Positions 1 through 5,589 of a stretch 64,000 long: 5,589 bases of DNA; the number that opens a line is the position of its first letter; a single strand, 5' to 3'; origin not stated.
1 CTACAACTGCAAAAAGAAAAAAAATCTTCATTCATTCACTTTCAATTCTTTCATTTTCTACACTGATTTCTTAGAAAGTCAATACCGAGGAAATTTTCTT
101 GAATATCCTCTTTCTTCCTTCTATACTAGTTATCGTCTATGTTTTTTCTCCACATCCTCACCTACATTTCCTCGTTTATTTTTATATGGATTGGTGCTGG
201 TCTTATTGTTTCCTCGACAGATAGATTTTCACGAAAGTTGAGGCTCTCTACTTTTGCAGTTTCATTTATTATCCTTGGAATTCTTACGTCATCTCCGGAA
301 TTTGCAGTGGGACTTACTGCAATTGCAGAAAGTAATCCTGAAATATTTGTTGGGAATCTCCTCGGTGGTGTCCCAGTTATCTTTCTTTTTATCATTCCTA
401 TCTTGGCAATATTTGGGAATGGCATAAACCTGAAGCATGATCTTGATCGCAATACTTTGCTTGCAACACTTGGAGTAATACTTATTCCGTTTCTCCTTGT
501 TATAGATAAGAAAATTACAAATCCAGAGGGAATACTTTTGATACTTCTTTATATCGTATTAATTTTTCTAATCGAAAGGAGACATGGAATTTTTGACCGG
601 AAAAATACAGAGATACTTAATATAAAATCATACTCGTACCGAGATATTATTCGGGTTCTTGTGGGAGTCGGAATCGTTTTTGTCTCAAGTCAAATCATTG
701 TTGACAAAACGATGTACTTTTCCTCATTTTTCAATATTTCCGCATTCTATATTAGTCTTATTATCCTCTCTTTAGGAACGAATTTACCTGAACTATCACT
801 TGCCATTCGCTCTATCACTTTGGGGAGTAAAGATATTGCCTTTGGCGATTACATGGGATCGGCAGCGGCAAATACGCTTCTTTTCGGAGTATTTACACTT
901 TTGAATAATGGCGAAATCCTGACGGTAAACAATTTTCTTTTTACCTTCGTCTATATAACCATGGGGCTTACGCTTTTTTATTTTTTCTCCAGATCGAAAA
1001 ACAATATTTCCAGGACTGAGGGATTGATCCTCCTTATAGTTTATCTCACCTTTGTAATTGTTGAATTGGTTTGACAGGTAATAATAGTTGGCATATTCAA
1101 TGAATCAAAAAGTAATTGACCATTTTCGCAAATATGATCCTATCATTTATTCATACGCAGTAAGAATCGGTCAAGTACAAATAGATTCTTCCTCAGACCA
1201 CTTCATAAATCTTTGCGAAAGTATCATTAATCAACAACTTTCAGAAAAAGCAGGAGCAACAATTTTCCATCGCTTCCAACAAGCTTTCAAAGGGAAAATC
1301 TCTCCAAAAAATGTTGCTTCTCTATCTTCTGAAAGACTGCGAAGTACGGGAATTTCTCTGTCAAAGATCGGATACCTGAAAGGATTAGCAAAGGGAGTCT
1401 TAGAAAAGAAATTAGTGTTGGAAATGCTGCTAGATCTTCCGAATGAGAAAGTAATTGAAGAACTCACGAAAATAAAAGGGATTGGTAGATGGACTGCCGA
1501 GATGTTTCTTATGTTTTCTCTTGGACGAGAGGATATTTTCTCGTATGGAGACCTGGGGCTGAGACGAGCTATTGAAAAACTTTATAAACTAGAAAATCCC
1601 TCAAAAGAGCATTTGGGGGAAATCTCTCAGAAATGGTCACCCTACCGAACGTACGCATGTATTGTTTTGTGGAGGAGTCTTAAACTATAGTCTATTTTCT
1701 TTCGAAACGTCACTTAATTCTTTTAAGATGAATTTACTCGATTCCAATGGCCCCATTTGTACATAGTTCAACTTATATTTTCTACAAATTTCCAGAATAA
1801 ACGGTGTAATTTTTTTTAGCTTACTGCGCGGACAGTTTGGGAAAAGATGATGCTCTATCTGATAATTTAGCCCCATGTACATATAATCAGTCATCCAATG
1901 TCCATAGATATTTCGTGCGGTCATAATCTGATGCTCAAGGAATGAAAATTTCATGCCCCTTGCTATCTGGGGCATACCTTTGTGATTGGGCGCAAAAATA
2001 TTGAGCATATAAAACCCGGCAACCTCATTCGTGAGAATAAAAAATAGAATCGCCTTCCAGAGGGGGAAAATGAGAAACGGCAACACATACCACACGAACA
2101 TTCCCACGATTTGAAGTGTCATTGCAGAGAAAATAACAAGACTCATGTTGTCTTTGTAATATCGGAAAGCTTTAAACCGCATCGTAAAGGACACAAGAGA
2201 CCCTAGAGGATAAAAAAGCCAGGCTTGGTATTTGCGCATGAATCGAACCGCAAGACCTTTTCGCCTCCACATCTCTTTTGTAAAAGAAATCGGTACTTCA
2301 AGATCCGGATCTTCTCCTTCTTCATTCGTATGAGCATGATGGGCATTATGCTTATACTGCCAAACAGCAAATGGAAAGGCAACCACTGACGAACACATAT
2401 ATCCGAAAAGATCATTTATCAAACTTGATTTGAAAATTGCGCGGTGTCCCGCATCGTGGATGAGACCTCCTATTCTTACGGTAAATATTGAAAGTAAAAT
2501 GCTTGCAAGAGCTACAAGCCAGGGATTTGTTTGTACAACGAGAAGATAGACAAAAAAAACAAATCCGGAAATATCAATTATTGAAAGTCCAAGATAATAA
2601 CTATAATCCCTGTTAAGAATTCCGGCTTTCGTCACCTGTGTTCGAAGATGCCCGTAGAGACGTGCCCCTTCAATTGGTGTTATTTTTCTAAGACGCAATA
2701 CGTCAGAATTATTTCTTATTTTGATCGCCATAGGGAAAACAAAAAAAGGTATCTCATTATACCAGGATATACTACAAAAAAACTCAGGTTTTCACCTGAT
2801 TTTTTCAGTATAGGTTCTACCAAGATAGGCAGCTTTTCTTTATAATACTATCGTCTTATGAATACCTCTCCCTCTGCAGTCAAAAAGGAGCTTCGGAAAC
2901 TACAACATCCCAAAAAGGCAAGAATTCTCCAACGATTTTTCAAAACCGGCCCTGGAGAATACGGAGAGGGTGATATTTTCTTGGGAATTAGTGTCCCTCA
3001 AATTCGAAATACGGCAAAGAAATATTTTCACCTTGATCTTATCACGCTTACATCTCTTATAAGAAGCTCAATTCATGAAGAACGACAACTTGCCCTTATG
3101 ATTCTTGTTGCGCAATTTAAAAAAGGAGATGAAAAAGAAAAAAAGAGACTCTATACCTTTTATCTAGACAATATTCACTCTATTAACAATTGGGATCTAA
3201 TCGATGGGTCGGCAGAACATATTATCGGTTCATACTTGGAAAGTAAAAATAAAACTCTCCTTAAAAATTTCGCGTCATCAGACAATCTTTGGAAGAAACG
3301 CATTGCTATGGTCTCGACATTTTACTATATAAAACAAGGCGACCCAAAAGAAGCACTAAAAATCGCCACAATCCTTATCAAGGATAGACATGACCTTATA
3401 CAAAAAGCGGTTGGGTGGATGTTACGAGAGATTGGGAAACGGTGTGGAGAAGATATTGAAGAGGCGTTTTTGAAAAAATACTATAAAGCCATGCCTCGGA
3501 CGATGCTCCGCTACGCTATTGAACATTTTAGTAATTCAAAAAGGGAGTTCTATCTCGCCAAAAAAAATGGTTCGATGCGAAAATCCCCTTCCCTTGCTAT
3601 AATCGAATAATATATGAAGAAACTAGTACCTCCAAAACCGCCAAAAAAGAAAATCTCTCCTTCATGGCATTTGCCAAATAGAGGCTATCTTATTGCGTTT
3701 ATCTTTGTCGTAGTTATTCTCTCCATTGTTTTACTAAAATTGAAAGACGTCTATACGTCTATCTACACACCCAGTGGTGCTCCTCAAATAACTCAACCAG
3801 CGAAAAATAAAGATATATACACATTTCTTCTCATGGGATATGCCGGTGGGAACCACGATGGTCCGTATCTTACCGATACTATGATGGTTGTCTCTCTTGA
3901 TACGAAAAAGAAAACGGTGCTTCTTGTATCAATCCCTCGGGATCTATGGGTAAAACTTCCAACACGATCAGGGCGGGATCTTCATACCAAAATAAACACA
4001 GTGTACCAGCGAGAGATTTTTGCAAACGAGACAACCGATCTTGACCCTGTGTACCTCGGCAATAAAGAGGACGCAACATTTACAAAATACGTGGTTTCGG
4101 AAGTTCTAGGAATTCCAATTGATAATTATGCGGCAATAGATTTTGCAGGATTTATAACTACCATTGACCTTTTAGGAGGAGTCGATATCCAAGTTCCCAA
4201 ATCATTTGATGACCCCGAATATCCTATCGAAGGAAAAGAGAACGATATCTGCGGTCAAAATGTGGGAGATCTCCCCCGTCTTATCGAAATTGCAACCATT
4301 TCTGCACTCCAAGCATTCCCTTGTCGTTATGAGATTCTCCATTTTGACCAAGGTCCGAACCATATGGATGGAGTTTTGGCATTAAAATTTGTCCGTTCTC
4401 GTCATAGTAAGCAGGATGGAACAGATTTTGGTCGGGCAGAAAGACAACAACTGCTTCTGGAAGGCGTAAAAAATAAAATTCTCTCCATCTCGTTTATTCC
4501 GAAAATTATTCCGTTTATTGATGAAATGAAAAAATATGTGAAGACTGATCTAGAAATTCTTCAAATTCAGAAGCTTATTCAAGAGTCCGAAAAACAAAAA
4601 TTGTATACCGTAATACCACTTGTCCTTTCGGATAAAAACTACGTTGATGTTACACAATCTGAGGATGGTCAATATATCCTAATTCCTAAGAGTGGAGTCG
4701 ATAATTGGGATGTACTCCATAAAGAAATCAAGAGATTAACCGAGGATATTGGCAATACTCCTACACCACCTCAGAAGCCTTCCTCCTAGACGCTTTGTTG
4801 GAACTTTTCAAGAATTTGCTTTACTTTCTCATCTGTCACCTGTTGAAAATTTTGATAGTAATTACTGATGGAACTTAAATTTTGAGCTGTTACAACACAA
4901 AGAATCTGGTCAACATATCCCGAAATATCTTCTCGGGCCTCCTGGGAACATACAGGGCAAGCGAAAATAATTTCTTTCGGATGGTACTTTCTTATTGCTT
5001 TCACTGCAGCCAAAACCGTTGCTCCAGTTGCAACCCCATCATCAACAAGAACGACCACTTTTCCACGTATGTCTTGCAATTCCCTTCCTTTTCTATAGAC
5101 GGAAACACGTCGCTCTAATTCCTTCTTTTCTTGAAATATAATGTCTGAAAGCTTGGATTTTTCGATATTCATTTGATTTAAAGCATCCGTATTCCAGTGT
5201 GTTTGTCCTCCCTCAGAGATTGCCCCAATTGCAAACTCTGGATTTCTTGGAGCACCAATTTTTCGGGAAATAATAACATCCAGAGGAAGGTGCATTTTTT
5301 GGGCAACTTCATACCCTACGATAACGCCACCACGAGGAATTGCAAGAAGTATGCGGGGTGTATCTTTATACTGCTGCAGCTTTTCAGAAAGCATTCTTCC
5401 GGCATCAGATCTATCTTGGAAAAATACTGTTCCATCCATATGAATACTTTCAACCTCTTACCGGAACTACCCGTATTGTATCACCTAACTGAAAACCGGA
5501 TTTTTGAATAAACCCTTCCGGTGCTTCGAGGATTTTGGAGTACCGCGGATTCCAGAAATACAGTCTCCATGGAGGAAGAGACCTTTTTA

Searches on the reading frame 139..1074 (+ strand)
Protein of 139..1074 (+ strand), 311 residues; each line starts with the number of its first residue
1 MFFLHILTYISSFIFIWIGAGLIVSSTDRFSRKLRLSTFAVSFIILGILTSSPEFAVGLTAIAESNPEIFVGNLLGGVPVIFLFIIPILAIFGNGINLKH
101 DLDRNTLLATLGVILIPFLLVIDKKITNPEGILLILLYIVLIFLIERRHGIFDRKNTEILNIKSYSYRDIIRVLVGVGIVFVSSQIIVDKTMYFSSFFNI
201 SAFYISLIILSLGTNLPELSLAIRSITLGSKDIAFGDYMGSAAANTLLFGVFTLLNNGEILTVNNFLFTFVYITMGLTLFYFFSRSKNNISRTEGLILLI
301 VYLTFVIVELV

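Call 59: search_protein_families(library=pfam, proteins=[window:139-1074:+])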
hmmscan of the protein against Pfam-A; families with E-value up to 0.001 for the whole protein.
window:139-1074:+ (311 aa): 1 family
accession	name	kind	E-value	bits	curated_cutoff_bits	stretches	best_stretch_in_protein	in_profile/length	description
PF01699.29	Na_Ca_ex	-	1.7e-35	122.6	24.9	2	6-144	3-148/151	Sodium/calcium exchanger protein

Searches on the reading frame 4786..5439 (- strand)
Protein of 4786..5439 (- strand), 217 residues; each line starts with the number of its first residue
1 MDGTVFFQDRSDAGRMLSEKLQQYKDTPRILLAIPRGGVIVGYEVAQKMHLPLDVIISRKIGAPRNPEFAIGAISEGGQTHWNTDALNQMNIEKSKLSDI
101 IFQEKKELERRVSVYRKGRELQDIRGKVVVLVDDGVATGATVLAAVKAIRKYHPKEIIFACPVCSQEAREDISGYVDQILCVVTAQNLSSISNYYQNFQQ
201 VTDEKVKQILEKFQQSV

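Call 64: search_protein_families(library=pfam, proteins=[window:4786-5439:-])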
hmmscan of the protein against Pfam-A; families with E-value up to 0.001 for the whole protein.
window:4786-5439:- (217 aa): 4 families
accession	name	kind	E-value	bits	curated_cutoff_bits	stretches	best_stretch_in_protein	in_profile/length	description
PF00156.33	Pribosyltran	-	2.6e-22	79.3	26.3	1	13-183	15-144/158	Phosphoribosyl transferase domain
PF14681.12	UPRTase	-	5.3e-07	29.8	27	1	93-184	89-180/206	Uracil phosphoribosyltransferase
PF24390.1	PRTase-CE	-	3.8e-05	24.1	27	1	115-214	97-201/253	PRTase-CE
PF15609.12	PRTase_2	-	4.1e-05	23.6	28.8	1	125-165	118-158/188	Phosphoribosyl transferase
